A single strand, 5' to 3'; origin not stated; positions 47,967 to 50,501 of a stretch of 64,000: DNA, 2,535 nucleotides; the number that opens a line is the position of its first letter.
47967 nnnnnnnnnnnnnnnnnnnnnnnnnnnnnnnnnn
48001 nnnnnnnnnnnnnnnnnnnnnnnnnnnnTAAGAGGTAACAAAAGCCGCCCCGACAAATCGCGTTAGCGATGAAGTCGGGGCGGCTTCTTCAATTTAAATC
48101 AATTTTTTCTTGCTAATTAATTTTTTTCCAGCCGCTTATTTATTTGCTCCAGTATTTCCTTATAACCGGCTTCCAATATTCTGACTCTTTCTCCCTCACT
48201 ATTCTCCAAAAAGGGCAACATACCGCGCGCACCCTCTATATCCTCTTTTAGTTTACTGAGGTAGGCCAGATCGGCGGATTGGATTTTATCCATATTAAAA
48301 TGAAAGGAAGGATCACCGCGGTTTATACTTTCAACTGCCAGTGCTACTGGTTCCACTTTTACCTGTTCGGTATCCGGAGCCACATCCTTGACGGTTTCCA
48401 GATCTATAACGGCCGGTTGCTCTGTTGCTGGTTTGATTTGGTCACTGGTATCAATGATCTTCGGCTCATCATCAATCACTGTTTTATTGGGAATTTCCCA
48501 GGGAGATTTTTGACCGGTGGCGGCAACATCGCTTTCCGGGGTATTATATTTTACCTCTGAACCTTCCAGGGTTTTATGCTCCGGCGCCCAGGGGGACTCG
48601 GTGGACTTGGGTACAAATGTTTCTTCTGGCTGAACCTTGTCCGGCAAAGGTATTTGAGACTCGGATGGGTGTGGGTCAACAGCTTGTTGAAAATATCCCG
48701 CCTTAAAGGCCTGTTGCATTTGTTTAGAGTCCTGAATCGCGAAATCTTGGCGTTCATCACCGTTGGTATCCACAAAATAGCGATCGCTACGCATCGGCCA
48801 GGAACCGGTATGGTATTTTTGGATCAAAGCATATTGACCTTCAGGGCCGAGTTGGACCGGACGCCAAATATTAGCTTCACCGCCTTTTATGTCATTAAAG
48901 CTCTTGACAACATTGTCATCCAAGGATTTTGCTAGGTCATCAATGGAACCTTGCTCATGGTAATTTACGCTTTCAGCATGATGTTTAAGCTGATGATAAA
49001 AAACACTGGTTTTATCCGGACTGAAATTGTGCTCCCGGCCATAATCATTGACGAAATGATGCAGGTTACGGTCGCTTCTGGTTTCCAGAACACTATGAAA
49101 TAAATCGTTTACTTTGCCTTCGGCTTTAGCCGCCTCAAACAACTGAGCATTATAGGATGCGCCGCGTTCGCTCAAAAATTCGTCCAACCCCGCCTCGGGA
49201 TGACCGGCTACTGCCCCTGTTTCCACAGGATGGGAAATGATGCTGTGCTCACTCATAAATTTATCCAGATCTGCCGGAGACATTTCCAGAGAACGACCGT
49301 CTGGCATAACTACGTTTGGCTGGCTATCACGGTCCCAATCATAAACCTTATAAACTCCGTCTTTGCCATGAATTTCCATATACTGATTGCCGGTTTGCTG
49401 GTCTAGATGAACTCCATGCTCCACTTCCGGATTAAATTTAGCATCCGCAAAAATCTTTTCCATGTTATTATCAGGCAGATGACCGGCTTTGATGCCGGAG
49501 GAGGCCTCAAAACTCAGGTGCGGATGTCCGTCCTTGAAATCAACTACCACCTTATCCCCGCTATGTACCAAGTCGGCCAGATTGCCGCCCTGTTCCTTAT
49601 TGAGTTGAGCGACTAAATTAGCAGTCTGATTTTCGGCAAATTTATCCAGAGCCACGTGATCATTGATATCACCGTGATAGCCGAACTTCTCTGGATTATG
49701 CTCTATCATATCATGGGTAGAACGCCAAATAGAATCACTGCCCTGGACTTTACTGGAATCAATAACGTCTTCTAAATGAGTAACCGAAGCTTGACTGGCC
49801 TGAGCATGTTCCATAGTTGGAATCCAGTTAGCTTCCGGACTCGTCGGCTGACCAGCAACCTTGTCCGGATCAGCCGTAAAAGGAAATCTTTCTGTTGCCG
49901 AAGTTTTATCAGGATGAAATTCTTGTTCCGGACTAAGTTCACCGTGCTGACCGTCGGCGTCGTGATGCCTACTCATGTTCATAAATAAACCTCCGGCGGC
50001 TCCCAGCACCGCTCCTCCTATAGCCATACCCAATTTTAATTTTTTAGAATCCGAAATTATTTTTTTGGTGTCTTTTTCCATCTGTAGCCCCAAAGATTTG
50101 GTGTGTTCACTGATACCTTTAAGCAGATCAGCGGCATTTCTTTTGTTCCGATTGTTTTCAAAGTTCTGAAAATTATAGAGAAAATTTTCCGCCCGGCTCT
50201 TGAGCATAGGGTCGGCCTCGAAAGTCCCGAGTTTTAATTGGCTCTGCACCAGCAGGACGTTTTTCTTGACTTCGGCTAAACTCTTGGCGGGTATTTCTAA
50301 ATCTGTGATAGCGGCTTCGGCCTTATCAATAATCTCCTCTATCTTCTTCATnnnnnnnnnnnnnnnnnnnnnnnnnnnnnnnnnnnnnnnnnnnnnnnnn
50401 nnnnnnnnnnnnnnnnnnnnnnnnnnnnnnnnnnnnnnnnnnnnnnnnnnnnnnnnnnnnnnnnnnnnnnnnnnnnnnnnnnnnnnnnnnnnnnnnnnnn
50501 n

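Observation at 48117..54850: SPFH-led five-gene operon encoding two giant glycine-zipper membrane proteins: candidate undescribed membrane system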

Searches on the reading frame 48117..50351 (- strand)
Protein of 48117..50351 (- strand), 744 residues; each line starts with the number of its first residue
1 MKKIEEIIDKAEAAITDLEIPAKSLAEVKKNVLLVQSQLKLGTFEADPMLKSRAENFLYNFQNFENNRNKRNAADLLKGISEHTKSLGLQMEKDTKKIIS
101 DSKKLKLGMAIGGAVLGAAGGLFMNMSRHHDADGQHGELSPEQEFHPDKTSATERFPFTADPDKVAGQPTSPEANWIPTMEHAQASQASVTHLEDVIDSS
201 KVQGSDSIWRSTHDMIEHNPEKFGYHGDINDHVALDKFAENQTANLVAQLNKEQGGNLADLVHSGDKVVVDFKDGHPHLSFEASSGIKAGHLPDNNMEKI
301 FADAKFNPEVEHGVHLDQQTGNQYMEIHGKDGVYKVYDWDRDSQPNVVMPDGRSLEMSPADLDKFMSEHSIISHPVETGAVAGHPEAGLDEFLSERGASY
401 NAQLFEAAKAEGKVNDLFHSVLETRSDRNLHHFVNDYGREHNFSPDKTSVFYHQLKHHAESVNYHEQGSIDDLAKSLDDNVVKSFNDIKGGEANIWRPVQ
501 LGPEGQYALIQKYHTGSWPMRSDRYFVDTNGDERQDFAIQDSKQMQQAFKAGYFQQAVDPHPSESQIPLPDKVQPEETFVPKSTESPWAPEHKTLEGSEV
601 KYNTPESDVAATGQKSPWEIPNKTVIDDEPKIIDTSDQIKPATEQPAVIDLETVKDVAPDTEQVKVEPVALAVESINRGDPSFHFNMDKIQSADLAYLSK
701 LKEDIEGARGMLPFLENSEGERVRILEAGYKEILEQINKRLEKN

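Call 3: search_protein_families(library=pfam, proteins=[window:48117-50351:-], max_evalue=1)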
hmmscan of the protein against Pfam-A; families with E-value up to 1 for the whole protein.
window:48117-50351:- (744 aa): 0 families

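Call 5: search_protein_families(library=ncbifam, proteins=[window:48117-50351:-], max_evalue=1)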
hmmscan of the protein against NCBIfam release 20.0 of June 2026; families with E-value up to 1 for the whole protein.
window:48117-50351:- (744 aa): 0 families

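Call 6: search_protein_families(library=phrogs, proteins=[window:48117-50351:-], max_evalue=0.1)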
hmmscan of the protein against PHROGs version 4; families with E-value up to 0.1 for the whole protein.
window:48117-50351:- (744 aa): 0 families

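Call 7: search_protein_families(library=padloc, proteins=[window:48117-50351:-], max_evalue=0.1)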
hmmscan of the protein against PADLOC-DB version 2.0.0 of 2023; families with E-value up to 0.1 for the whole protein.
window:48117-50351:- (744 aa): 1 family
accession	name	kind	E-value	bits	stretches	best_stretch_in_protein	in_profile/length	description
PDLC03497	REase_II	-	0.019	12.4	1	382-468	15-101/290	Type II restriction enzyme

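Call 17: find_homologous_proteins(query=window:48117-50351:-)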
Query window:48117-50351:- (744 aa): 9 proteins with E <= 0.001 among 8000 candidates.
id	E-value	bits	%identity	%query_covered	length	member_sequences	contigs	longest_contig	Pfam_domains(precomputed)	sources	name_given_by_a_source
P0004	0.0e+0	1692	100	100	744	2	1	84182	-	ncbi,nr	ncbi:MAG: hypothetical protein C3F02_01120 [Parcubacteria group bacterium]|nr:MAG: hypothetical prot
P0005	2.9e-113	398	40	74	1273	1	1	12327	-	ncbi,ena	-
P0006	6.8e-113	397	40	74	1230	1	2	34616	-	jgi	jgi:hypothetical protein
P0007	2.8e-106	375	40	74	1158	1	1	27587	-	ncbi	-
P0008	8.3e-93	330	35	74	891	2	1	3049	-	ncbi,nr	ncbi:MAG: hypothetical protein HN730_02020 [Bdellovibrionales bacterium]|nr:hypothetical protein [Bd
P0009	1.3e-77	280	40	51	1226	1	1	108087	-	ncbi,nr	ncbi:MAG: hypothetical protein PHO91_00780 [Patescibacteria group bacterium]|nr:hypothetical protein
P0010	3.0e-59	219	38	39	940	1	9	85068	-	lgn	-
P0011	5.2e-13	67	35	19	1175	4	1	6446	-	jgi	jgi:hypothetical protein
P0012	8.2e-11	59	42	13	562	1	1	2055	-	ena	-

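Call 18: find_encoding_contigs(protein=P0006, flank=8000, max_places=2)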
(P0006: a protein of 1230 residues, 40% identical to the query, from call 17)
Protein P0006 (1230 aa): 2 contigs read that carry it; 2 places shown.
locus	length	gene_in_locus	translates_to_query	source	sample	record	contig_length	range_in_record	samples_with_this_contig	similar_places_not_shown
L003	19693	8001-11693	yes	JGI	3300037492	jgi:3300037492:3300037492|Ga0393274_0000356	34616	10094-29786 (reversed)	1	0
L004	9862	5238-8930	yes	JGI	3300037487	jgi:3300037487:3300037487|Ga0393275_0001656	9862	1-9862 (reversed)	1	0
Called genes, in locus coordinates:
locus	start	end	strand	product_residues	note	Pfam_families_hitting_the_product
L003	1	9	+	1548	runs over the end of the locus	PF00801:PKD, PF18911:PKD_4, PF00801:PKD, PF18911:PKD_4, PF00801:PKD, PF18911:PKD_4, PF00801:PKD, PF18911:PKD_4, +18 more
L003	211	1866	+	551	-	PF00188:CAP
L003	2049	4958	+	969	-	PF13948:DUF4215 (faint), PF04862:DUF642 (weak)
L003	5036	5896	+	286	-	PF01149:Fapy_DNA_glyco, PF06831:H2TH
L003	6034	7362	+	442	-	-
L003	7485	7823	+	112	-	PF18908:DUF5663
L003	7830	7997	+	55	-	-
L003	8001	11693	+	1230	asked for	-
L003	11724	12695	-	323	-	PF01207:Dus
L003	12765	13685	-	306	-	PF01544:CorA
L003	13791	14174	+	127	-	PF04977:DivIC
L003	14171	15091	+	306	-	-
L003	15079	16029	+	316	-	PF03330:DPBB_1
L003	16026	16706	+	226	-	PF02463:SMC_N (faint), PF00005:ABC_tran, PF13304:AAA_21 (faint)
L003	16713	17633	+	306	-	PF18075:FtsX_ECD, PF02687:FtsX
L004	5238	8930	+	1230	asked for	-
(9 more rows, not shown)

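Call 19: find_encoding_contigs(protein=P0009, flank=8000, max_places=2)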
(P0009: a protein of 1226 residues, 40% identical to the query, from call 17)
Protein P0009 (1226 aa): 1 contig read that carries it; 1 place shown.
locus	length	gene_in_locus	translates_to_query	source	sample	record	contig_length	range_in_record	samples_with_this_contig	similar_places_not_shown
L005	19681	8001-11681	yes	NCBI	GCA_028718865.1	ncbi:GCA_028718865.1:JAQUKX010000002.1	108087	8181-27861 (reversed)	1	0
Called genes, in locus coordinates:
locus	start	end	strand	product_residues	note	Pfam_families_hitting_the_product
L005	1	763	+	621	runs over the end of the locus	PF18884:TSP3_bac (weak), PF00188:CAP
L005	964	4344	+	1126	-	PF04862:DUF642 (weak), PF00404:Dockerin_1 (faint), PF16656:Pur_ac_phosph_N (weak)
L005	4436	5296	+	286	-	PF01149:Fapy_DNA_glyco, PF05833:NFACT_N (weak), PF06831:H2TH, PF06827:zf-FPG_IleRS (faint)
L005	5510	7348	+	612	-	-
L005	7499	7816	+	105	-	-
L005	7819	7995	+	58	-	-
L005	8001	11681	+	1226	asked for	-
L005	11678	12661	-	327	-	PF01207:Dus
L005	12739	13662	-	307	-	PF01544:CorA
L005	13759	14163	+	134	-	PF04977:DivIC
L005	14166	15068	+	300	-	-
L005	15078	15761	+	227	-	PF02463:SMC_N (faint), PF00005:ABC_tran, PF13304:AAA_21 (faint)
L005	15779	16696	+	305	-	PF18075:FtsX_ECD (weak), PF02687:FtsX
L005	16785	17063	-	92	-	PF01016:Ribosomal_L27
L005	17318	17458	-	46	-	-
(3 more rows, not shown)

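Call 20: find_encoding_contigs(protein=P0007, flank=8000, max_places=2)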
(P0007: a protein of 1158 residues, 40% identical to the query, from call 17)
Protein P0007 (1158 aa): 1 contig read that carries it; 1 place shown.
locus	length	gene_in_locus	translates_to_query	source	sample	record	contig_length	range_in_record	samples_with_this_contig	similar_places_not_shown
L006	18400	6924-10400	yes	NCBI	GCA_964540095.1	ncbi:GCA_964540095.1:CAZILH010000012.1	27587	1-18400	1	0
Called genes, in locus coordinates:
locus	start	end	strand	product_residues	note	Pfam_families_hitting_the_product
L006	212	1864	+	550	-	PF00188:CAP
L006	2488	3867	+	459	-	-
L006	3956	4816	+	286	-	PF01149:Fapy_DNA_glyco, PF05833:NFACT_N (weak), PF06831:H2TH, PF06827:zf-FPG_IleRS (weak)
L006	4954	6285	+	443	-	-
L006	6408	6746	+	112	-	PF18908:DUF5663 (weak)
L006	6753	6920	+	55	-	-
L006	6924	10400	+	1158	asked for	-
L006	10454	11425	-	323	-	PF01207:Dus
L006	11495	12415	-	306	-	PF01544:CorA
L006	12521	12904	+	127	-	PF04977:DivIC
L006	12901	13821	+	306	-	-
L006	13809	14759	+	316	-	PF03330:DPBB_1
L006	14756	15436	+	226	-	PF02463:SMC_N (faint), PF00005:ABC_tran, PF13304:AAA_21 (faint)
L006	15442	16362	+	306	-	PF18075:FtsX_ECD, PF02687:FtsX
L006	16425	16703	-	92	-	PF01016:Ribosomal_L27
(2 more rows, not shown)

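Call 31: find_encoding_contigs(protein=P0008, flank=5000, max_places=2)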
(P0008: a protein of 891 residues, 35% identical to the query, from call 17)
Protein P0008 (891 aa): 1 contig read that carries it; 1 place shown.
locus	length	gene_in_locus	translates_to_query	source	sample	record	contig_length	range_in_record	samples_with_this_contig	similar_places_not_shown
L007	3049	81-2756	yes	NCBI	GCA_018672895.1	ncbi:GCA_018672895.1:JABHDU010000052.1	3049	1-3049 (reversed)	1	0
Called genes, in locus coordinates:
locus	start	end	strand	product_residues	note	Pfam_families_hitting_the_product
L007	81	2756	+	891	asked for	-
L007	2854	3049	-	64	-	?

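Call 60: predict_structure(alignment_id=A3)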
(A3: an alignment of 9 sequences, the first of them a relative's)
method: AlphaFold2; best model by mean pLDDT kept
length: 1158 residues; sequences in the alignment: 9
mean_pLDDT: 55.0   pTM: 0.26
mean pLDDT of the five models: 55.0, 54.4, 50.3, 50.1, 48.5
residues with pLDDT >= 90: 0; 70-90: 339; 50-70: 343; < 50: 476
segments of 3 or more residues with pLDDT < 50: 1-35, 90-104, 165-214, 293-373, 424-449, 486-494, 510-590, 609-613, 663-683, 685-751, 817-819, 847-858, 937-958, 1035-1047, 1146-1158
pLDDT, mean of each block of 10 residues (from residue 1): 29 29 28 47 77 82 69 79 62 30 50 65 69 70 61 66 45 29 32 35 35 54 75 81 78 77 58 69 63 43 30 25 25 20 27 34 39 50 67 71 69 62 45 34 37 56 54 60 49 53 54 41 35 38 30 24 24 26 36 54 52 54 63 52 68 62 42 40 45 34 30 30 30 29 31 67 59 84 82 83 82 58 60 75 56 43 66 74 73 81 66 81 77 56 29 41 77 81 85 83 75 81 75 48 45 68 80 78 79 67 75 65 76 55 47 28
secondary structure, 60 per line:
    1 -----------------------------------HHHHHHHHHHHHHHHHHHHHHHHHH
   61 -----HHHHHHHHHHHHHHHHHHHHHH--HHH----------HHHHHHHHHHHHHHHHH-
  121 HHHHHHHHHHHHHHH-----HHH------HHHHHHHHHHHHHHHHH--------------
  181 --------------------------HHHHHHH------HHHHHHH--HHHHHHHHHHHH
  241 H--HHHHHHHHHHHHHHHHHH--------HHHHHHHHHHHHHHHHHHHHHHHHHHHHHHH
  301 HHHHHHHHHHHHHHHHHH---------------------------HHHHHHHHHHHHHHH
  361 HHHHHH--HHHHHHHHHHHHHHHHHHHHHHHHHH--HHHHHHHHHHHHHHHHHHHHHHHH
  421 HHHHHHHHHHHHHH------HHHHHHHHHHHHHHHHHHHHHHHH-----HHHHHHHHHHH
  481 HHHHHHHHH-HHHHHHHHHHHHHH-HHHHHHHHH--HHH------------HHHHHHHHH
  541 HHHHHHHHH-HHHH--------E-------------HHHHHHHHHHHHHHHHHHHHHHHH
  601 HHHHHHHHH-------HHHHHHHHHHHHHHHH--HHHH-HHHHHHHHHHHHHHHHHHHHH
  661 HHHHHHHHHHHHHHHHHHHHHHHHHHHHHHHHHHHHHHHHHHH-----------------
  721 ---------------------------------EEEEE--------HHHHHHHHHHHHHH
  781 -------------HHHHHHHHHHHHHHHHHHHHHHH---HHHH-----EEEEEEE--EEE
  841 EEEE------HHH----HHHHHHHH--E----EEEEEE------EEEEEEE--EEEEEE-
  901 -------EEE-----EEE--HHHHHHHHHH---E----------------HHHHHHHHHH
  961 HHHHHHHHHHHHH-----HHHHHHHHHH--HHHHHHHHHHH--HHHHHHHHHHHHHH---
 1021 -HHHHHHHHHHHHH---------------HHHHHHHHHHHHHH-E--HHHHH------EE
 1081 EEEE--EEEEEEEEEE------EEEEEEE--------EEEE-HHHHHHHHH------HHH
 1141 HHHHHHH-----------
elements in order (helices of 4 or more, strands of 3 or more residues): H36-60 H66-87 H103-119 H121-135 H150-166 H207-213 H220-226 H229-241 H244-261 H270-318 H346-366 H369-394 H397-434 H441-464 H470-489 H491-504 H506-514 H532-549 H551-554 H577-609 H617-632 H635-638 H640-703 E754-758 H767-780 H794-816 H820-823 E829-835 E838-844 H858-865 E873-878 E885-891 E894-899 E908-910 E916-918 H921-930 H951-973 H979-988 H991-1001 H1004-1017 H1022-1034 H1050-1063 H1068-1072 E1079-1084 E1087-1096 E1103-1109 E1118-1121 H1123-1131 H1138-1147
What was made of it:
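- The giant model is poor (pLDDT 55, pTM 0.26, call 60).
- Tried and rejected: Only the ectodomain was moderately confident (call 60).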

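Call 62: fold_search(model_id=the predicted structure, library=pdb)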
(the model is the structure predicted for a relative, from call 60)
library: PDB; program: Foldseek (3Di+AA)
matches with E <= 10: 144; with E <= 0.001: 0
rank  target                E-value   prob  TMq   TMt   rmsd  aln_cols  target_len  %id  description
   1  8cht_C                4.9e-01  0.14  0.04  0.18  16.0       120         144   13  Crystal structure of human PURA (fragment Glu57-Glu212, PUR repeat I and II) (released 2024-02-21)
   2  5da9_A                5.2e-01  0.07  0.04  0.10  28.0       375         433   11  ATP-gamma-S bound Rad50 from Chaetomium thermophilum in complex with the Rad50-binding domain of Mre11 (released 2016-03-02)
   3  8cht_D                8.4e-01  0.08  0.03  0.15  16.2       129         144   12  Crystal structure of human PURA (fragment Glu57-Glu212, PUR repeat I and II) (released 2024-02-21)
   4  7mso_A                9.2e-01  0.08  0.04  0.14  14.2       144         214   12  Crystal Structure of Polo Box Domain in Complex with Cyclic Peptide Inhibitor (released 2022-03-02)
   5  8chv_A                1.0e+00  0.06  0.03  0.14  17.3       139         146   10  Crystal structure of human PURA (fragment Glu57-Glu212, PUR repeat I and II) R140P mutant (released 2024-02-21)
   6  6xyw_Ab               1.4e+00  0.28  0.04  0.20  12.6        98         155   10  Structure of the plant mitochondrial ribosome (released 2020-04-15)
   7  8cht_B                1.4e+00  0.08  0.04  0.18  15.9       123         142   14  Crystal structure of human PURA (fragment Glu57-Glu212, PUR repeat I and II) (released 2024-02-21)
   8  1q4k_A                1.5e+00  0.09  0.04  0.14  14.8       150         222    9  The polo-box domain of Plk1 in complex with a phospho-peptide (released 2003-11-11)
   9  1q4k_B                2.0e+00  0.09  0.04  0.15  14.9       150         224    9  The polo-box domain of Plk1 in complex with a phospho-peptide (released 2003-11-11)
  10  3f6h_B                2.1e+00  0.04  0.03  0.15  15.7       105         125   15  Crystal structure of the regulatory domain of LiCMS in complexed with isoleucine - type III (released 2009-04-21)
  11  7ds3_A                2.1e+00  0.04  0.06  0.12  18.2       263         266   11  Crystal structure of actin capping protein in complex with twinflin-2 C-terminus tail (released 2021-03-03)
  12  3p37_C                2.2e+00  0.05  0.04  0.14  15.2       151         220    8  Polo-like kinase I Polo-box domain in complex with FDPPLHSpTA phosphopeptide from PBIP1 (released 2011-04-27)
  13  8j99_A                2.5e+00  0.16  0.04  0.25  16.5       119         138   16  Human 3-methylcrotonyl-CoA carboxylase in BCS-mcoa state (released 2024-05-08)
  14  9im7_A                2.5e+00  0.06  0.04  0.12  15.2       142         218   10  Crystal structure of mouse Plk1-PBD in complex with R12-4j compound (released 2025-11-05)
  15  5x3s_A                2.6e+00  0.05  0.04  0.12  15.4       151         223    9  Crystal structure of mouse Plk1-PBD in complex with phosphopeptide from HEF1 (799-809) (released 2017-12-20)
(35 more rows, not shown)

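Call 113: list_cluster_members(proteins=[P0004, P0031, P0001])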
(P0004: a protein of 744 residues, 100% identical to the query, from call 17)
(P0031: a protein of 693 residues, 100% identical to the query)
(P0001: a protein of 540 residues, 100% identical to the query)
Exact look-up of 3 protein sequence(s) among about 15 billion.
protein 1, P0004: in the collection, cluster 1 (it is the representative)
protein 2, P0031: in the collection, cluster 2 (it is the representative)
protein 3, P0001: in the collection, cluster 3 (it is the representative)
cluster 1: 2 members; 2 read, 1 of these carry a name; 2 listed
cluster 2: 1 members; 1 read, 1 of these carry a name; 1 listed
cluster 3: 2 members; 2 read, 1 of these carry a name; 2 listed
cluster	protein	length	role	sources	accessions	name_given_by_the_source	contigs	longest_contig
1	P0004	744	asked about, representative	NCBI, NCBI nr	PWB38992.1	MAG: hypothetical protein C3F02_01120 [Parcubacteria group bacterium]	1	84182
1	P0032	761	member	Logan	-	-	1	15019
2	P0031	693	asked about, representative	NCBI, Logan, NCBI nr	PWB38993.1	MAG: hypothetical protein C3F02_01125 [Parcubacteria group bacterium]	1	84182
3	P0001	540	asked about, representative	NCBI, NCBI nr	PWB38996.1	MAG: hypothetical protein C3F02_01140 [Parcubacteria group bacterium]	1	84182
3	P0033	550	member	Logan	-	-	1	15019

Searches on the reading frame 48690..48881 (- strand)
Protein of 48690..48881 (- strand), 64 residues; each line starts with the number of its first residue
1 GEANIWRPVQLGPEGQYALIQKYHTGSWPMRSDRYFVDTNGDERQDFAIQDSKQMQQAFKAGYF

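Call 94: search_protein_families(library=pfam, proteins=[window:48690-48881:-], max_evalue=10)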
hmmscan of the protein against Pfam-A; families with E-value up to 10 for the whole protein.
seq(64 aa): 0 families

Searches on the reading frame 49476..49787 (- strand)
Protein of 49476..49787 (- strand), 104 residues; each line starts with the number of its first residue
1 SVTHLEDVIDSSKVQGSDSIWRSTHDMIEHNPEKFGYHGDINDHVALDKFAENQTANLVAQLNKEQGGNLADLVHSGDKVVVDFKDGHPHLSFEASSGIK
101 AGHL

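Call 94: search_protein_families(library=pfam, proteins=[window:49476-49787:-], max_evalue=10)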
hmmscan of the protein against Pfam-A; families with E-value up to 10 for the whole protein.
seq(104 aa): 1 family
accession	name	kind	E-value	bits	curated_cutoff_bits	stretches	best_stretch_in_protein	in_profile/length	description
PF19893.4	DUF6366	-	0.18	12.6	27.2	1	52-76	22-46/69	Family of unknown function (DUF6366)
